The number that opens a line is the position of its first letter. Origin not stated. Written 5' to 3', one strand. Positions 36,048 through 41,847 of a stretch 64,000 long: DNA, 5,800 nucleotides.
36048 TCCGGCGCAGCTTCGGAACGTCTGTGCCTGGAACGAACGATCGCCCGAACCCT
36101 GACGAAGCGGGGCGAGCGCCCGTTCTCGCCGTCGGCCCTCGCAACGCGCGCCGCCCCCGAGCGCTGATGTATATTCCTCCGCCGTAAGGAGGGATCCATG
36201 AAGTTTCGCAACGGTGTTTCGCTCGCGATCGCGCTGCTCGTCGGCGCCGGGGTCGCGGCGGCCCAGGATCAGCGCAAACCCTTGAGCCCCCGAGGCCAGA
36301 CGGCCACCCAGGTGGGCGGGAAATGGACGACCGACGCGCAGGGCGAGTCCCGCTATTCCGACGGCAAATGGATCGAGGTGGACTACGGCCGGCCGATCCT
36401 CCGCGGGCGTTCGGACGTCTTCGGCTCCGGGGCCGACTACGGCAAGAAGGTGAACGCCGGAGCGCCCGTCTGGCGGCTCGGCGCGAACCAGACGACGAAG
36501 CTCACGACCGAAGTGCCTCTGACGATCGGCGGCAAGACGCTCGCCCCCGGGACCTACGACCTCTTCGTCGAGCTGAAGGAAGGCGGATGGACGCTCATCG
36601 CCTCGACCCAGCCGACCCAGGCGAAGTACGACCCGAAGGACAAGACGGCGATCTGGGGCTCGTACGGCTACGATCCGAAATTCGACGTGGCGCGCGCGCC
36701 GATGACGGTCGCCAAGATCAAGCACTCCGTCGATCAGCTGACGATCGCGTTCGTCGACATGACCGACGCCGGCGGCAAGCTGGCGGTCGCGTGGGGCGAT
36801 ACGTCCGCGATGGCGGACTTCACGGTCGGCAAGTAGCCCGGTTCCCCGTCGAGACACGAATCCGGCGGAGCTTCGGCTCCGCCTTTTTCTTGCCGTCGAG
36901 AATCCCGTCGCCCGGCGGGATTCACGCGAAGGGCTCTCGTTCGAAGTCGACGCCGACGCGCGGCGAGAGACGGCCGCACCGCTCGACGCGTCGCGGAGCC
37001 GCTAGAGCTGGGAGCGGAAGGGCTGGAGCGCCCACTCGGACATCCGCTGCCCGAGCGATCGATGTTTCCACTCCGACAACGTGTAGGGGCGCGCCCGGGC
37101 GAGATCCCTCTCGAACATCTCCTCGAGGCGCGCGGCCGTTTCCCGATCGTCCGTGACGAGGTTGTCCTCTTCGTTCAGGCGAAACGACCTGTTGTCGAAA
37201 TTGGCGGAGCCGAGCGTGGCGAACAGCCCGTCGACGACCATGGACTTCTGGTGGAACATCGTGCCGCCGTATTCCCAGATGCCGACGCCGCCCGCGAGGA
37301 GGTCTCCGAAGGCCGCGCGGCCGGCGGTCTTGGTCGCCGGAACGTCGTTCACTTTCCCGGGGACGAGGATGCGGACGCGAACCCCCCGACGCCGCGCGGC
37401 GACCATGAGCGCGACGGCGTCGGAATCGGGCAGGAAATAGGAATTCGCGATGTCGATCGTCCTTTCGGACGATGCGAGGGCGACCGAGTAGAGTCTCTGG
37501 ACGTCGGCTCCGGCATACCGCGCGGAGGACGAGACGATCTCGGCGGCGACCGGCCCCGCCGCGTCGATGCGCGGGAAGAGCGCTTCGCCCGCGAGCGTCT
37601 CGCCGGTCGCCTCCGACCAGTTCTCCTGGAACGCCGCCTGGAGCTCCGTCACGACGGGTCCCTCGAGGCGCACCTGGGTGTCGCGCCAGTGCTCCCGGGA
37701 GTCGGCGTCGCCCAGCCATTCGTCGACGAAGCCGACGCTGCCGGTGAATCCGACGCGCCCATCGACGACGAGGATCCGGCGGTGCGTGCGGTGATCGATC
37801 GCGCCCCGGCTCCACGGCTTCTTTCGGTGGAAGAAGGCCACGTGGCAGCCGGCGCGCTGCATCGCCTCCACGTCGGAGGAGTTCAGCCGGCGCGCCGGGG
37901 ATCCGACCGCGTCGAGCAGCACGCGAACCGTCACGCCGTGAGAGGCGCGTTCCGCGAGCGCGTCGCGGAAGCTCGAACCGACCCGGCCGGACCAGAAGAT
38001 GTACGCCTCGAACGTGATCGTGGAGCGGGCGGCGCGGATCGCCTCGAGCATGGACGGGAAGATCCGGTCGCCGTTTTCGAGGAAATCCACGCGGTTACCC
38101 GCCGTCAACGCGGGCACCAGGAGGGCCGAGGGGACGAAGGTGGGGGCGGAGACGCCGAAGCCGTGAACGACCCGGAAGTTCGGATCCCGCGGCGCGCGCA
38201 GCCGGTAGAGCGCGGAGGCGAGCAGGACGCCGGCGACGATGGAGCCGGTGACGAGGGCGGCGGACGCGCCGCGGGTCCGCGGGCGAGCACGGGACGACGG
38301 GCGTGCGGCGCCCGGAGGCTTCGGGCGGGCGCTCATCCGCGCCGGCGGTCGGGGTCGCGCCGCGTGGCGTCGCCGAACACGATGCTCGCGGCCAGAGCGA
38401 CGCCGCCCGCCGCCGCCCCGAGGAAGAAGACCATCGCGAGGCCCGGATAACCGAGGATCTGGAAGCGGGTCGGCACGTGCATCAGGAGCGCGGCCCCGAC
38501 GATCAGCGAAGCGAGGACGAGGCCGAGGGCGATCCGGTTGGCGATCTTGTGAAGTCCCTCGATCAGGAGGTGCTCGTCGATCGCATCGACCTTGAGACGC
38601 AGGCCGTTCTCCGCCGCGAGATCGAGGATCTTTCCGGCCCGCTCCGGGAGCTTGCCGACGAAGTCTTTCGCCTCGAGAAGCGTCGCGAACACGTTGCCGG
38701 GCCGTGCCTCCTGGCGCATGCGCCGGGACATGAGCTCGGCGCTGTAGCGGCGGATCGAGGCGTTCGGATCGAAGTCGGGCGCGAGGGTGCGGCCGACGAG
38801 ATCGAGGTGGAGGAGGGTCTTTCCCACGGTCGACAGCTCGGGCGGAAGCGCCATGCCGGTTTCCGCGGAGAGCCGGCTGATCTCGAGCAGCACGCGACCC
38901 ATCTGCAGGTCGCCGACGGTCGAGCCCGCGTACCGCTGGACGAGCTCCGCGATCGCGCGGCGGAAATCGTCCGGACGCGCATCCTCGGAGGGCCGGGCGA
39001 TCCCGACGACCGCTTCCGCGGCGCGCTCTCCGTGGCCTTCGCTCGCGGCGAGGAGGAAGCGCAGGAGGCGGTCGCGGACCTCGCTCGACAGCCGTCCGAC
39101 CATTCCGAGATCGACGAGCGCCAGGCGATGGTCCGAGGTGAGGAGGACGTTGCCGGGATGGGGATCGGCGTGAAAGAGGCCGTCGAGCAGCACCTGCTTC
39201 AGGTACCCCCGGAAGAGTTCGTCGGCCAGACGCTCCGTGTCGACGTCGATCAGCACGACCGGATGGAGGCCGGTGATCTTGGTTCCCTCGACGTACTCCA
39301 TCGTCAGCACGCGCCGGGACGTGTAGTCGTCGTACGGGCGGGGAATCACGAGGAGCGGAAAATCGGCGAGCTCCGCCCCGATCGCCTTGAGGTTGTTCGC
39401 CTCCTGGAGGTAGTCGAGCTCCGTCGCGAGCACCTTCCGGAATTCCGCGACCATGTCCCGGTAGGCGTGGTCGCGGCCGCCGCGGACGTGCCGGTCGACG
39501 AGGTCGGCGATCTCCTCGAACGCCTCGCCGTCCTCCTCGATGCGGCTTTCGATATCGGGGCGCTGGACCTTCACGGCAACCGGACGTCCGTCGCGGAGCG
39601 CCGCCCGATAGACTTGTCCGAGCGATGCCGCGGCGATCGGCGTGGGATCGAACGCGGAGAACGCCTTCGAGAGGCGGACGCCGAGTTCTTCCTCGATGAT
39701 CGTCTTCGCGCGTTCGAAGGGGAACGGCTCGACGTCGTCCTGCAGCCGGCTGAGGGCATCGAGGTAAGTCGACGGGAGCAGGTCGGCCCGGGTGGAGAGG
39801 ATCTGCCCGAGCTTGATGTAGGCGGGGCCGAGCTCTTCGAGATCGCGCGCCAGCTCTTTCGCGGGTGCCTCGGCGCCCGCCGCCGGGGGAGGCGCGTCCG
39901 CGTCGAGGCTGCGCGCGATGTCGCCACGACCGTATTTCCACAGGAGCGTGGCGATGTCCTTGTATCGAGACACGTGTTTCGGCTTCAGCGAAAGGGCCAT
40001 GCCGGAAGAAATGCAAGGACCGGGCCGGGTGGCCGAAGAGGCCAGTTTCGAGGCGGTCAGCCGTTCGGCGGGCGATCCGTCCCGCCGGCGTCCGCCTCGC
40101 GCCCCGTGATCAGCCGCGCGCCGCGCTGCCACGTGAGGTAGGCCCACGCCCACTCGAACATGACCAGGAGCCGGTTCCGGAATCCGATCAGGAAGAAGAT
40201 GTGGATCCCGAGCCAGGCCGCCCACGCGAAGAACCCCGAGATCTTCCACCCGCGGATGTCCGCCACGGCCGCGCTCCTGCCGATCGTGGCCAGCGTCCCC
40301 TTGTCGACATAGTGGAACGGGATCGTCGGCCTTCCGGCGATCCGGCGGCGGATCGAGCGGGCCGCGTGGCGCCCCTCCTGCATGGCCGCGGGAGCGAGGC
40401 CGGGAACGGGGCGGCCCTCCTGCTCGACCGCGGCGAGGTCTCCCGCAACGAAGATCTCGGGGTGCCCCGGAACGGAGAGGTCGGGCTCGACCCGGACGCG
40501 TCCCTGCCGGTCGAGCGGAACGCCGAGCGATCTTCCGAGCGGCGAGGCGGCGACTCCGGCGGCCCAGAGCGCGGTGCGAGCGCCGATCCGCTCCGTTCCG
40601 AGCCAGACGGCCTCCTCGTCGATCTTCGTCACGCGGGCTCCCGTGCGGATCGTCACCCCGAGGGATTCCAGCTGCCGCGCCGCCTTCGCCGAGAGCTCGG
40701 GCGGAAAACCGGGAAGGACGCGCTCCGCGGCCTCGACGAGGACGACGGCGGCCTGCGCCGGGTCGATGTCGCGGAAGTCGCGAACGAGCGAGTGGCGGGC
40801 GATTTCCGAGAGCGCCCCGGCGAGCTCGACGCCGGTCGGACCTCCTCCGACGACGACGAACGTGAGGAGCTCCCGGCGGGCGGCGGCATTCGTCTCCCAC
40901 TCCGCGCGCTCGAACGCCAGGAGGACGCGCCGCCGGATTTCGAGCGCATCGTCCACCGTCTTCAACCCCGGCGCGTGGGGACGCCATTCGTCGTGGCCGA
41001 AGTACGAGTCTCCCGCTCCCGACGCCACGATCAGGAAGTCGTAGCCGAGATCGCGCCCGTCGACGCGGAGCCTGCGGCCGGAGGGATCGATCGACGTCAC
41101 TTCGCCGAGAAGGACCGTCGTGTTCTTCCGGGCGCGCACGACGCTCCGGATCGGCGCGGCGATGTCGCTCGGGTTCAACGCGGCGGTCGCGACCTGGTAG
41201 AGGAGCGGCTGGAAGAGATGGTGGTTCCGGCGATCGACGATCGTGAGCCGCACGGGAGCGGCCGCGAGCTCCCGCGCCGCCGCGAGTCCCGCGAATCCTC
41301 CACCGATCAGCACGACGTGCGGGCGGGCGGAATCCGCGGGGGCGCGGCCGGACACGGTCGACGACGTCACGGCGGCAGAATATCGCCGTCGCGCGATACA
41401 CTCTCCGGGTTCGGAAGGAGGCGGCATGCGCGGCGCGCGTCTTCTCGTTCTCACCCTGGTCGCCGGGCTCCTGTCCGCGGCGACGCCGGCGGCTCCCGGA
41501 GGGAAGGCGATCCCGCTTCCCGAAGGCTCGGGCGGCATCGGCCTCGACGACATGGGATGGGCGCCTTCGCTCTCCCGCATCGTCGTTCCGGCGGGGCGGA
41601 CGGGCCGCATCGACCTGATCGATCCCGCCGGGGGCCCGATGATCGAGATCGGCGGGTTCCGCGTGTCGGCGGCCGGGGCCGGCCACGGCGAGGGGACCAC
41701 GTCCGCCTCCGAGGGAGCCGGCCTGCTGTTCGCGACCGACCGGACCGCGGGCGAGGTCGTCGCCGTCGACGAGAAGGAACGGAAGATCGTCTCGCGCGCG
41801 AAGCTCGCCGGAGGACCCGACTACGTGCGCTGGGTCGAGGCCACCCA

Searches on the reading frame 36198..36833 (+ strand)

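Call 22: search_protein_families(library=pfam, proteins=[window:36198-36833:+], max_evalue=0.001)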
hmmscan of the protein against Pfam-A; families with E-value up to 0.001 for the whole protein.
window:36198-36833:+ (212 aa): 1 family
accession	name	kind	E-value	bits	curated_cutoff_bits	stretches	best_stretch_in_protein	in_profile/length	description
PF11138.13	DUF2911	-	1.6e-31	109.6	27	1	55-204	11-141/145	Protein of unknown function (DUF2911)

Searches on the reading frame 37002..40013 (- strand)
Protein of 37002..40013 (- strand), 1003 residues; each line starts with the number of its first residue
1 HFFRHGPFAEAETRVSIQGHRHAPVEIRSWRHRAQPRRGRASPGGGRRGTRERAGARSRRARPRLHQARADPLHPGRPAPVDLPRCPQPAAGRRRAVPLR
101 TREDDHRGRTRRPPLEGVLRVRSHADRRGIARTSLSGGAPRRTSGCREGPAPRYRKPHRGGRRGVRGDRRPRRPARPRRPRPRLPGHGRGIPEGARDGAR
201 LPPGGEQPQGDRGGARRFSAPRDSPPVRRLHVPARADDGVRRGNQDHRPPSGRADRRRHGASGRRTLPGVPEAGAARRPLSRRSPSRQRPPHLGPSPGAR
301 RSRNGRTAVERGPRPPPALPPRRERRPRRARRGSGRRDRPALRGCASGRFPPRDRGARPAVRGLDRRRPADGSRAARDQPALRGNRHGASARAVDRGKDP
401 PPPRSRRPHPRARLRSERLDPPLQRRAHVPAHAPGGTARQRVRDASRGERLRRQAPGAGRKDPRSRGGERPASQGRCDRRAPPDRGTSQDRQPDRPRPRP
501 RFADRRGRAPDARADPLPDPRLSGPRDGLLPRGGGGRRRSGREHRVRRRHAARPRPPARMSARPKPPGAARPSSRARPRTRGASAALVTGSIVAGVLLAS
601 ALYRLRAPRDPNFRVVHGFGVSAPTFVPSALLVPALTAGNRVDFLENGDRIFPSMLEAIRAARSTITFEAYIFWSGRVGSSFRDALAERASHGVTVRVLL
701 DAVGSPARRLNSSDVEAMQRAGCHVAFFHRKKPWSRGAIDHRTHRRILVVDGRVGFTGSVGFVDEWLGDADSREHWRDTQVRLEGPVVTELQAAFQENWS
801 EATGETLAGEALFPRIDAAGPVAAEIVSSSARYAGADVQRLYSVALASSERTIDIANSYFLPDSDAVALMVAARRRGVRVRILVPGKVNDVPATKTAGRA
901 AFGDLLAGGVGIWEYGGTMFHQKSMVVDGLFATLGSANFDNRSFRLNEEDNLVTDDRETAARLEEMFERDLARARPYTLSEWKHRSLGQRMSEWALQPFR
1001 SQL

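Call 22: search_protein_families(library=pfam, proteins=[window:37002-40013:-], max_evalue=0.001)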
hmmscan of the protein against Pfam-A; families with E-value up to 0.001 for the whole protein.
window:37002-40013:- (1003 aa): 2 families
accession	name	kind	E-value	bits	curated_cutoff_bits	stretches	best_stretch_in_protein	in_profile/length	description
PF13091.12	PLDc_2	-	1.3e-41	142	27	2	845-970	4-131/132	PLD-like domain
PF00614.28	PLDc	-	7.4e-08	32.5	21.9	1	921-943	6-28/28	Phospholipase D Active site motif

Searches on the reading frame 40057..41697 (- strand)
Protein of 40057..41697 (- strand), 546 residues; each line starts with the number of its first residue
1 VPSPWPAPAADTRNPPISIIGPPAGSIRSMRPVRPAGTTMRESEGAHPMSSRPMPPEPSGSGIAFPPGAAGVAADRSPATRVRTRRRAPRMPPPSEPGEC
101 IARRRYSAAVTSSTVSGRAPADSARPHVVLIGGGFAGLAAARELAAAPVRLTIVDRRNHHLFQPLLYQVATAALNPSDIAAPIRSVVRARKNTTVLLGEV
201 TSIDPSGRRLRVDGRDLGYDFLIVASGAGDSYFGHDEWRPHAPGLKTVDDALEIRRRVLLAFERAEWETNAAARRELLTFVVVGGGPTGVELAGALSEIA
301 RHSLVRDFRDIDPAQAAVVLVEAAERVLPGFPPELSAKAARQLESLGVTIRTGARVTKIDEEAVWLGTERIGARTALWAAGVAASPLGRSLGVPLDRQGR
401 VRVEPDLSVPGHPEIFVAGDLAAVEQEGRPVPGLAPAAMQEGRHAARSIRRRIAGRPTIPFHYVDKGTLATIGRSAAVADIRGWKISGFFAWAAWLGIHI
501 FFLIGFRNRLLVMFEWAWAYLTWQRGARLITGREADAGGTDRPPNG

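Call 22: search_protein_families(library=pfam, proteins=[window:40057-41697:-], max_evalue=0.001)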
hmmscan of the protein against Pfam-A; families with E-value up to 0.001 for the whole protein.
window:40057-41697:- (546 aa): 8 families
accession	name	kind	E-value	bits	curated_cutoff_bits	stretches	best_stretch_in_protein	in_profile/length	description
PF07992.20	Pyr_redox_2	-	3.2e-50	171.6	26.1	1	127-442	2-291/291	Pyridine nucleotide-disulphide oxidoreductase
PF00070.33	Pyr_redox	-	3.3e-17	63.2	22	1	280-362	2-69/82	Pyridine nucleotide-disulphide oxidoreductase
PF01266.30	DAO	-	2.1e-09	37.8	27.9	2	332-396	148-218/353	FAD dependent oxidoreductase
PF22366.1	NDH2_C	-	5.2e-09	36.6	27.7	1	466-521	2-58/62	NDH2 C-terminal domain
PF01494.25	FAD_binding_3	-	3.1e-06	27.1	22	0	127-160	3-36/349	FAD binding domain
PF13450.12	NAD_binding_8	-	4.3e-06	27.4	21.9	1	131-159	2-30/68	NAD(P)-binding Rossmann-like domain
PF13454.12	NAD_binding_9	-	1.2e-05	25.7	21.8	0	129-159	1-35/155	FAD-NAD(P)-binding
PF01593.30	Amino_oxidase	-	0.00019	21.3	19.8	0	135-159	1-25/443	Flavin containing amine oxidoreductase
